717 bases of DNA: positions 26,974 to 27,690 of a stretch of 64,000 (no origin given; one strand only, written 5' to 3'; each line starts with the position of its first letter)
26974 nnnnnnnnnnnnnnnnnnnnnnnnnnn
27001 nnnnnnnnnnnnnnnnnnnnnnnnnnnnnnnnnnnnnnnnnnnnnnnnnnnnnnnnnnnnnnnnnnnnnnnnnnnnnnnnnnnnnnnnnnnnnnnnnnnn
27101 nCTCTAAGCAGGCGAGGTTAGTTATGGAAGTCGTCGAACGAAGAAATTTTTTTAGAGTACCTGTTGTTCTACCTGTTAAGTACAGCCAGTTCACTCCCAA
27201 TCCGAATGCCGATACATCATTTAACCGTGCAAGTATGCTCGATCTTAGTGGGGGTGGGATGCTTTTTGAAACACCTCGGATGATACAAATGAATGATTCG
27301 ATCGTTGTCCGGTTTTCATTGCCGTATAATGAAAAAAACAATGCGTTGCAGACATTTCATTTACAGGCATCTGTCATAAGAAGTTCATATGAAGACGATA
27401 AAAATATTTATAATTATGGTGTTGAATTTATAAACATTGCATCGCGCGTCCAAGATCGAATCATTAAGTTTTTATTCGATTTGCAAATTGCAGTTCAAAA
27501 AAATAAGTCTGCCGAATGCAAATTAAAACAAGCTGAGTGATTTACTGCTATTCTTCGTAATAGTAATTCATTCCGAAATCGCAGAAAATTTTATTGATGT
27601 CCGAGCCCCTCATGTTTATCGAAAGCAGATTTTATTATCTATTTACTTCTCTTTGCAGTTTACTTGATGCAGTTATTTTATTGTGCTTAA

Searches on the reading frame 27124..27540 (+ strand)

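Call 103: search_protein_families(library=pfam, proteins=[window:27124-27540:+], max_evalue=0.1)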
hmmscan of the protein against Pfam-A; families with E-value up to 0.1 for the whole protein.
window:27124-27540:+ (138 aa): 2 families
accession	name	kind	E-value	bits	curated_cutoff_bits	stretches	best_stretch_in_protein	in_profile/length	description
PF07238.19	PilZ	-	2e-14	54.2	22.5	1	5-118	1-101/102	PilZ domain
PF17011.10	DUF5093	-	0.069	13.9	27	0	60-129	27-89/131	Domain of unknown function (DUF5093)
